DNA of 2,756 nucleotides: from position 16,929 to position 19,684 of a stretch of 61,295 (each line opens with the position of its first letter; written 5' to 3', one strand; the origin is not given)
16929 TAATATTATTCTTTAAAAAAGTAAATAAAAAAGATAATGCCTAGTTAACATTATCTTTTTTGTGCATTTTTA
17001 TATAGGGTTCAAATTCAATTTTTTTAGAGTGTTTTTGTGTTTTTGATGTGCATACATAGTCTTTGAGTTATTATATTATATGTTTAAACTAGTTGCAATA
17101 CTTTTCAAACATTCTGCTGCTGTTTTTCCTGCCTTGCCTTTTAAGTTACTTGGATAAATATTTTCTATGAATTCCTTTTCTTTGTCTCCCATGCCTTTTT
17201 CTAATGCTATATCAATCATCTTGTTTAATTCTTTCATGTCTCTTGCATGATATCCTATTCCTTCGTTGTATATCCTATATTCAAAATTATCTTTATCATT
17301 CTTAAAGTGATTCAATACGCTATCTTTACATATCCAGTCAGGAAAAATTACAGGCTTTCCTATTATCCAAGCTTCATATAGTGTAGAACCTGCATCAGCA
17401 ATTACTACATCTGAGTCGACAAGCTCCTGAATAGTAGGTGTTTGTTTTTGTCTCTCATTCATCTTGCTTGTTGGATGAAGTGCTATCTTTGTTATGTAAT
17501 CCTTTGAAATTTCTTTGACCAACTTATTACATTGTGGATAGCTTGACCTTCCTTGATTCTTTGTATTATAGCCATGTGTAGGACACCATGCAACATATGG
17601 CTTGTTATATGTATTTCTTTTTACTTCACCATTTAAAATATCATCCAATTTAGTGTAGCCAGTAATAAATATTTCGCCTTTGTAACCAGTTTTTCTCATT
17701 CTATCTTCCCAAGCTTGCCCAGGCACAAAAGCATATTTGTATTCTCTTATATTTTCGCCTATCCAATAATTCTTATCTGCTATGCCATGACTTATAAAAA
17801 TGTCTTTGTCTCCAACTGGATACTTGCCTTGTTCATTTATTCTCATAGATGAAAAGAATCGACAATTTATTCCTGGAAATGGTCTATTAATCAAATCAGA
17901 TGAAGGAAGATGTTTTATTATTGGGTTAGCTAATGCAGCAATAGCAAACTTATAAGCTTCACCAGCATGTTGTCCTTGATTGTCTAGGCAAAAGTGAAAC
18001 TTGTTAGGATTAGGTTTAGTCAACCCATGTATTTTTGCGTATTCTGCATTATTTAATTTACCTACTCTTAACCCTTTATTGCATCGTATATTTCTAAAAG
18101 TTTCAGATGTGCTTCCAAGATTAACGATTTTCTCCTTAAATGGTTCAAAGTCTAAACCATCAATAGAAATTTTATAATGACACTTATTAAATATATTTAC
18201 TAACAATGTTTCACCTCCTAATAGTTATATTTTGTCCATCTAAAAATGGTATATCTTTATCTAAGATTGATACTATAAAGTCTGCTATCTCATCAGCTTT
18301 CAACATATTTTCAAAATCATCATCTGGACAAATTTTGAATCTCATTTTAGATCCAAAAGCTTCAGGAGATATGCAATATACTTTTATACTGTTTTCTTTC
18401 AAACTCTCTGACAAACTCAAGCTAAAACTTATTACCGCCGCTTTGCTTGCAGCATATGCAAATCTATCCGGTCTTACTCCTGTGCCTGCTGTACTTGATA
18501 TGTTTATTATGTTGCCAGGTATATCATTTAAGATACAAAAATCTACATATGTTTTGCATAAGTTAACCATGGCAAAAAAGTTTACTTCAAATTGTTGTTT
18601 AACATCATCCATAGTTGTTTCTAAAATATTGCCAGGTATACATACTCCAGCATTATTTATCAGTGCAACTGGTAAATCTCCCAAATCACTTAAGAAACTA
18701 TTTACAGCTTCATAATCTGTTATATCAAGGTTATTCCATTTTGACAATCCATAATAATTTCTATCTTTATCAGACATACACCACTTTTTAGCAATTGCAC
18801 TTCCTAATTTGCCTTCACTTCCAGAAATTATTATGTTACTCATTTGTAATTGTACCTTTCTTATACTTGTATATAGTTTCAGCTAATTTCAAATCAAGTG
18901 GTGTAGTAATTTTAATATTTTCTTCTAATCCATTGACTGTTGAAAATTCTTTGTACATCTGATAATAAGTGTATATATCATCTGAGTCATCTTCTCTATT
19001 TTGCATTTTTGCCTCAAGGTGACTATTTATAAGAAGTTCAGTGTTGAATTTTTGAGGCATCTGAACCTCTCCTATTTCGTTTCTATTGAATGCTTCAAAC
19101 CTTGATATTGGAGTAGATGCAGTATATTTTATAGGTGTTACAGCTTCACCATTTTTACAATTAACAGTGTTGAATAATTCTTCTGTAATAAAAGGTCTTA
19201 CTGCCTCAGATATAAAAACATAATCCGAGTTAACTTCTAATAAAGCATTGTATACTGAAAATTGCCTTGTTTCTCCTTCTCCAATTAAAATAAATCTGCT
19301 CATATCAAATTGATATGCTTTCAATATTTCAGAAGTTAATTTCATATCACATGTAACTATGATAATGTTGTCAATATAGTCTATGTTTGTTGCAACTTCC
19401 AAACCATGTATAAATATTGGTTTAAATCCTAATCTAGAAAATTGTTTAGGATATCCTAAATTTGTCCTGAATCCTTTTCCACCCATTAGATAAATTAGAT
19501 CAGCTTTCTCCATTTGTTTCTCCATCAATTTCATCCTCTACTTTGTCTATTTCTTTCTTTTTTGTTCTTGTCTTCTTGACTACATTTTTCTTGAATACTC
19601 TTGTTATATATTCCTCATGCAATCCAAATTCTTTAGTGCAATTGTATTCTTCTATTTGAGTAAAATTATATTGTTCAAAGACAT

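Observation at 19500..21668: Tandem sialyltransferase-like paralogues, one fused to a SAM methyltransferase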

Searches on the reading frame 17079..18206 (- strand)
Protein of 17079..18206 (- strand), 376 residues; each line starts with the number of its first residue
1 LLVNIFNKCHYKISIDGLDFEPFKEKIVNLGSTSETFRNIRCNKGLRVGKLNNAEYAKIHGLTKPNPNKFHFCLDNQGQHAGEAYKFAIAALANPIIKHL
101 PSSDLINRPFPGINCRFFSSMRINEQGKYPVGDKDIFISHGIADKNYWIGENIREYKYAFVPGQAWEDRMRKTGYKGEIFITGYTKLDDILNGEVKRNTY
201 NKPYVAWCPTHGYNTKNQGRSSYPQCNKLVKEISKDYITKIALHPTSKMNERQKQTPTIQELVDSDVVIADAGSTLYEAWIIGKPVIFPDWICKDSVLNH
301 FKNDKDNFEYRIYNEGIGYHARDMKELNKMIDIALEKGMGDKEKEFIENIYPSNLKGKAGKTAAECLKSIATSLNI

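Call 4: search_protein_families(library=pfam, proteins=[window:17079-18206:-], max_evalue=0.1)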
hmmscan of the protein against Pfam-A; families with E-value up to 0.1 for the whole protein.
window:17079-18206:- (376 aa): 1 family
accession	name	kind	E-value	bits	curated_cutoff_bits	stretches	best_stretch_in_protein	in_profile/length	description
PF02350.25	Epimerase_2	-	0.016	14.5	30.6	0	245-287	240-282/347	UDP-N-acetylglucosamine 2-epimerase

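Call 5: search_protein_families(library=ncbifam, proteins=[window:17079-18206:-], max_evalue=0.01)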
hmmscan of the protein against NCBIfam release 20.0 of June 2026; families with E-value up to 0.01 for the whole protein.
window:17079-18206:- (376 aa): 2 families
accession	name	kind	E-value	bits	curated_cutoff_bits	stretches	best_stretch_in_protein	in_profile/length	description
NF041711.1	TagprimaseTarB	equivalog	0.0019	17.5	500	1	235-289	238-292/362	teichoic acid glycerol-phosphate primase TarB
NF046086.1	BFO_1060_trans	domain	0.003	16.8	200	1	259-351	258-345/365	BFO_1060 family glycosyltransferase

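Call 6: search_protein_families(library=phrogs, proteins=[window:17079-18206:-], max_evalue=0.001)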
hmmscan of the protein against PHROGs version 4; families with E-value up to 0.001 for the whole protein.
window:17079-18206:- (376 aa): 0 families

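Call 45: find_homologous_proteins(query=window:17079-18206:-, max_evalue=0.001)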
Query window:17079-18206:- (376 aa): 211 proteins with E <= 0.001 among 1699 candidates; the best 120 are listed.
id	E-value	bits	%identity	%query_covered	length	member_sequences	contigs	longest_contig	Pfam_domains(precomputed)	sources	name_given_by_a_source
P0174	5.6e-245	830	94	99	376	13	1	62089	-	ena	-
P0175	5.3e-170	584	66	100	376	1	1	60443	-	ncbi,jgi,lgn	-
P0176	1.9e-167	575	65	98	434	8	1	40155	-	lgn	-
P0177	5.4e-165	567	63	100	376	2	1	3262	-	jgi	jgi:hypothetical protein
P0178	7.0e-165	567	65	100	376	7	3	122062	-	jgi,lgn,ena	-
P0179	4.3e-162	558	63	100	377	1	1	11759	-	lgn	-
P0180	5.0e-162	557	65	100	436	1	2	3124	-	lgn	-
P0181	1.4e-161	556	63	100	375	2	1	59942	-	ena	-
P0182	2.0e-160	552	62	100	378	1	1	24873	-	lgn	-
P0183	4.3e-160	551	62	100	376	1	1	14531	-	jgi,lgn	jgi:hypothetical protein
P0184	2.7e-158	545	62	98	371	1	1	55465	-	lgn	-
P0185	4.7e-158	544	62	99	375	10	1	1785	-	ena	-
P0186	1.4e-157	543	62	99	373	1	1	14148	-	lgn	-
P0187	1.7e-156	539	61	100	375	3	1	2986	-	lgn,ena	-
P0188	7.0e-156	537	61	99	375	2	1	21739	-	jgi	jgi:hypothetical protein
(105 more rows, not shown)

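Call 49: search_solved_structures(query=A3, max_evalue=10, show_alignments=2)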
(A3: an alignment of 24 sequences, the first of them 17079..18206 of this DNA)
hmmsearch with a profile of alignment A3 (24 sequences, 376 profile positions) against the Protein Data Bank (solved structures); distinct sequences matched with E-value up to 10: 0.

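Call 57: predict_structure(alignment_id=A3)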
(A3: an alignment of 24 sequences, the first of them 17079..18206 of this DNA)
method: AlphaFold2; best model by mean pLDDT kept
length: 376 residues; sequences in the alignment: 24
mean_pLDDT: 89.6   pTM: 0.87
mean pLDDT of the five models: 89.6, 88.6, 88.1, 87.2, 87.1
residues with pLDDT >= 90: 276; 70-90: 68; 50-70: 28; < 50: 4
segments of 3 or more residues with pLDDT < 50: 254-256
pLDDT, mean of each block of 10 residues (from residue 1): 94 95 94 92 95 93 81 76 72 94 91 94 89 93 80 95 94 96 93 92 92 67 89 95 66 60 94 89 96 92 92 96 97 97 95 95 97 92
secondary structure, 60 per line:
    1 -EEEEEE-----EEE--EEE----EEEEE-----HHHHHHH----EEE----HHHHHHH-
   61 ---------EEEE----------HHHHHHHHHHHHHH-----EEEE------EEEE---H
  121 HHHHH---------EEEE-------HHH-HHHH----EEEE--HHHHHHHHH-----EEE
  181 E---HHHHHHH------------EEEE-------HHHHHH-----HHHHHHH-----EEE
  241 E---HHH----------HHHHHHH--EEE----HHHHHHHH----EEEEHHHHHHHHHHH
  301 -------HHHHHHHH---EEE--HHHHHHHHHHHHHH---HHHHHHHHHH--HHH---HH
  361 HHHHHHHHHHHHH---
elements in order: E2-7 E13-15 E18-20 E25-29 H35-41 E46-48 H53-59 E70-73 H84-97 E103-106 E113-116 H120-125 E135-138 H150-153 E158-161 H164-172 E178-181 H185-191 E204-207 H215-220 H226-232 E238-241 H258-264 E267-269 H274-281 E286-289 H290-300 H308-315 E319-321 H324-337 H341-350 H359-373

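Call 60: fold_search(model_id=the predicted structure, library=pdb)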
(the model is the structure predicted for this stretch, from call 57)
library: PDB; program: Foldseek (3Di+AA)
matches with E <= 10: 747; with E <= 0.001: 93
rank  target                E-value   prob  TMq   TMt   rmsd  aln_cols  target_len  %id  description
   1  3l7j_D                2.1e-09  1.00  0.53  0.49   7.2       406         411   14  Structure of the Wall Teichoic Acid Polymerase TagF, H444N variant (released 2010-04-28)
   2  3l7l_D                6.1e-09  1.00  0.47  0.45   7.8       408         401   14  Structure of the Wall Teichoic Acid Polymerase TagF, H444N + CDPG (30 minute soak) (released 2010-04-28)
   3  3l7j_C                7.3e-09  1.00  0.51  0.48   7.5       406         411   13  Structure of the Wall Teichoic Acid Polymerase TagF, H444N variant (released 2010-04-28)
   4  3l7m_D                1.4e-08  1.00  0.51  0.48   7.0       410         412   13  Structure of the Wall Teichoic Acid Polymerase TagF, H548A (released 2010-04-28)
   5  3l7i_D                3.4e-08  1.00  0.51  0.48   6.7       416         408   14  Structure of the Wall Teichoic Acid Polymerase TagF (released 2010-04-28)
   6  3l7m_A                4.3e-08  1.00  0.53  0.50   7.3       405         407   14  Structure of the Wall Teichoic Acid Polymerase TagF, H548A (released 2010-04-28)
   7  3l7m_B                5.9e-08  1.00  0.53  0.49   7.5       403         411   13  Structure of the Wall Teichoic Acid Polymerase TagF, H548A (released 2010-04-28)
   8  3l7k_B                6.7e-08  1.00  0.52  0.49   7.2       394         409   13  Structure of the Wall Teichoic Acid Polymerase TagF, H444N + CDPG (15 minute soak) (released 2010-04-28)
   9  3l7j_A                7.5e-08  1.00  0.53  0.50   6.7       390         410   13  Structure of the Wall Teichoic Acid Polymerase TagF, H444N variant (released 2010-04-28)
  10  3l7k_D                8.5e-08  1.00  0.53  0.50   6.7       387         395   12  Structure of the Wall Teichoic Acid Polymerase TagF, H444N + CDPG (15 minute soak) (released 2010-04-28)
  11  3l7j_B                9.1e-08  1.00  0.54  0.50   6.6       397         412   12  Structure of the Wall Teichoic Acid Polymerase TagF, H444N variant (released 2010-04-28)
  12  3l7i_A                1.4e-07  1.00  0.51  0.48   7.3       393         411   12  Structure of the Wall Teichoic Acid Polymerase TagF (released 2010-04-28)
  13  8xsg                  1.9e-07  1.00  0.44  0.48   7.2       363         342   10  Crystal structure of the Actinobacillus minor NM305 glucosyltransferase in complex with UDP (released 2025-01-15)
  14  8qoy                  2.6e-07  1.00  0.51  0.21   7.5       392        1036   14  Capsular polysaccharide synthesis multienzyme of Actinobacillus Pleuropneumoniae serotype 3 (released 2024-07-03)
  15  8va1_D                3.7e-07  1.00  0.50  0.36   8.3       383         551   14  S. aureus TarL H300N in complex with CDP-ribitol (single tetramer) (released 2024-04-03)
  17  8va1_A                6.1e-07  1.00  0.52  0.37   7.7       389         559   14  S. aureus TarL H300N in complex with CDP-ribitol (single tetramer) (released 2024-04-03)
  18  8va1_B                1.3e-06  1.00  0.52  0.37   7.8       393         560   14  S. aureus TarL H300N in complex with CDP-ribitol (single tetramer) (released 2024-04-03)
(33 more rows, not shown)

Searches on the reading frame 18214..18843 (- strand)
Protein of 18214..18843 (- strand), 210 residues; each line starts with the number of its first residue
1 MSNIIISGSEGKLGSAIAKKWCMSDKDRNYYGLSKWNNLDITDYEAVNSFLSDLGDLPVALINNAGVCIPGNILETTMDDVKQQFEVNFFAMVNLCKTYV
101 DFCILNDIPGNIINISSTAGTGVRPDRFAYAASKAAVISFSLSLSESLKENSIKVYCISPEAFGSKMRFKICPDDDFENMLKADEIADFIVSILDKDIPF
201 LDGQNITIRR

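Call 4: search_protein_families(library=pfam, proteins=[window:18214-18843:-], max_evalue=0.1)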
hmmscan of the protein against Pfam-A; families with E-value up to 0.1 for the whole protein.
window:18214-18843:- (210 aa): 5 families
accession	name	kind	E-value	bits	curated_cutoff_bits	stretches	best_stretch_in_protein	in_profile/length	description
PF00106.31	adh_short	-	2e-26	93.1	26.6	1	40-171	57-190/195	short chain dehydrogenase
PF13561.12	adh_short_C2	-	8e-21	75.1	27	1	39-196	50-219/236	Enoyl-(Acyl carrier protein) reductase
PF08659.16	KR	-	0.0014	19.1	22.6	1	37-140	58-159/180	KR domain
PF04321.23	RmlD_sub_bind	-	0.0052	16.3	27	1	3-55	2-51/287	RmlD substrate binding domain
PF22298.2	Tsr1_G-like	-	0.066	13.5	27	1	150-196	35-81/161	Tsr1, G-like domain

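Call 5: search_protein_families(library=ncbifam, proteins=[window:18214-18843:-], max_evalue=0.01)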
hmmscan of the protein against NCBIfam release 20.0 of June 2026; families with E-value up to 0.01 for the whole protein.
window:18214-18843:- (210 aa): 195 families (the best 25 are shown)
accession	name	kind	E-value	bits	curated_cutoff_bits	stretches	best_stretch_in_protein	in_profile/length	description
NF005806.0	PRK07666.1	equivalog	1.8e-23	83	286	1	44-194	68-221/239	3-ketoacyl-ACP reductase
NF004196.0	PRK05650.1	equivalog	1.2e-22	80.2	297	1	38-165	57-186/272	SDR family oxidoreductase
NF005878.0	PRK07825.1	subfamily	1.4e-20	73.8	287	1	32-197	54-220/278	short chain dehydrogenase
NF005672.0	PRK07454.1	equivalog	1.9e-20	73.1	234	1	37-193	60-220/241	SDR family oxidoreductase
NF004514.1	PRK05855.1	equivalog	2.4e-20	72.6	455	1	36-161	366-494/578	SDR family oxidoreductase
NF005372.1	PRK06914.1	subfamily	4.1e-20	72.1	320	1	37-166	58-188/279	SDR family oxidoreductase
NF049977.1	KDhSphingRedKdsR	equivalog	1e-19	71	400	1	39-164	50-177/267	3-ketodihydrosphingosine reductase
NF005559.1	PRK07231.1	subfamily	1.2e-19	70.8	215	1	46-173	70-196/249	glucose 1-dehydrogenase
NF006119.0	PRK08264.1-5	subfamily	3.2e-19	69.3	249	1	38-158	53-169/233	SDR family oxidoreductase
NF004824.0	PRK06180.1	subfamily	3.2e-19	69.2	298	1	38-163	56-183/279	oxidoreductase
NF009466.0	PRK12826.1-2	subfamily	3.5e-19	69.2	222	1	34-183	55-215/248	3-oxoacyl-ACP reductase FabG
NF006073.0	PRK08219.1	equivalog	9.5e-19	68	218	1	35-195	50-210/227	SDR family oxidoreductase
NF006118.0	PRK08264.1-4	subfamily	2.1e-18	66.7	279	1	38-170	57-188/244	SDR family oxidoreductase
NF009464.0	PRK12824.1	subfamily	3.3e-18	66.3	269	1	37-173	57-195/245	3-oxoacyl-ACP reductase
NF004284.0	PRK05693.1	equivalog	4.5e-18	65.8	326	1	37-167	49-180/274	SDR family oxidoreductase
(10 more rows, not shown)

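Call 6: search_protein_families(library=phrogs, proteins=[window:18214-18843:-], max_evalue=0.001)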
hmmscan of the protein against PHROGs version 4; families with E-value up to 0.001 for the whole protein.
window:18214-18843:- (210 aa): 1 family
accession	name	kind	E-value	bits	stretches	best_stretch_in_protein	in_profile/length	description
phrog_3142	-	moron, auxiliary metabolic gene and host takeover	8.9e-27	94.7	1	35-208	336-515/596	FabG-like 3-oxoacyl-(acyl-carrier-protein) reductase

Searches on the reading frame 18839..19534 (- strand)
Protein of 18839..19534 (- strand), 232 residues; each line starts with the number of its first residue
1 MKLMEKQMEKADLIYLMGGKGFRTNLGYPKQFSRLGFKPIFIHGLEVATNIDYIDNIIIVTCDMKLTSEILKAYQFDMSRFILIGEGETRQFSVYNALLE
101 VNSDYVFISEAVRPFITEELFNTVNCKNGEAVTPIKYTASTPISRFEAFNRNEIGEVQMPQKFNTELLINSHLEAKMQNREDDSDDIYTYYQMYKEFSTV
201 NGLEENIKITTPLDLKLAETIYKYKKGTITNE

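Call 4: search_protein_families(library=pfam, proteins=[window:18839-19534:-], max_evalue=0.1)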
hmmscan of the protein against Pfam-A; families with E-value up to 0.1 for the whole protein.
window:18839-19534:- (232 aa): 2 families
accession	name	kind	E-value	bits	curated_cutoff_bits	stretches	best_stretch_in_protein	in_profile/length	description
PF01128.25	IspD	-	6.8e-25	88.6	27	1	18-222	8-219/221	2-C-methyl-D-erythritol 4-phosphate cytidylyltransferase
PF02348.25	CTP_transf_3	-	0.045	14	22.6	1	30-124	16-110/217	Cytidylyltransferase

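Call 5: search_protein_families(library=ncbifam, proteins=[window:18839-19534:-], max_evalue=0.01)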
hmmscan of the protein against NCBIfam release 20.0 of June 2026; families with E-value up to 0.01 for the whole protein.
window:18839-19534:- (232 aa): 6 families
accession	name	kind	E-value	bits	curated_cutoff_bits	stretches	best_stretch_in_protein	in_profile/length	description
TIGR00453.1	ispD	equivalog_domain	2.6e-34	118.6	181.3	1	14-221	3-218/219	2-C-methyl-D-erythritol 4-phosphate cytidylyltransferase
NF006899.0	PRK09382.1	equivalog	1.8e-33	116.2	417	1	6-226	2-224/387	bifunctional 2-C-methyl-D-erythritol 4-phosphate cytidylyltransferase/2-C-methyl-D-erythritol 2,4-cyclodiphosphate synthase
NF001186.0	PRK00155.2-3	equivalog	3.9e-31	108.2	253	1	10-222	4-222/224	2-C-methyl-D-erythritol 4-phosphate cytidylyltransferase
NF009924.0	PRK13385.1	subfamily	8.4e-29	100.8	342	1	12-230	4-228/230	2-C-methyl-D-erythritol 4-phosphate cytidylyltransferase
NF001183.0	PRK00155.1-3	subfamily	2.8e-25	89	166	1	16-223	7-232/237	D-ribitol-5-phosphate cytidylyltransferase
NF001457.0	PRK00317.1-3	equivalog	0.0061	16.1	164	0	14-123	5-108/200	molybdenum cofactor guanylyltransferase MobA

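Call 6: search_protein_families(library=phrogs, proteins=[window:18839-19534:-], max_evalue=0.001)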
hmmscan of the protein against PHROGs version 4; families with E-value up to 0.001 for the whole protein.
window:18839-19534:- (232 aa): 0 families
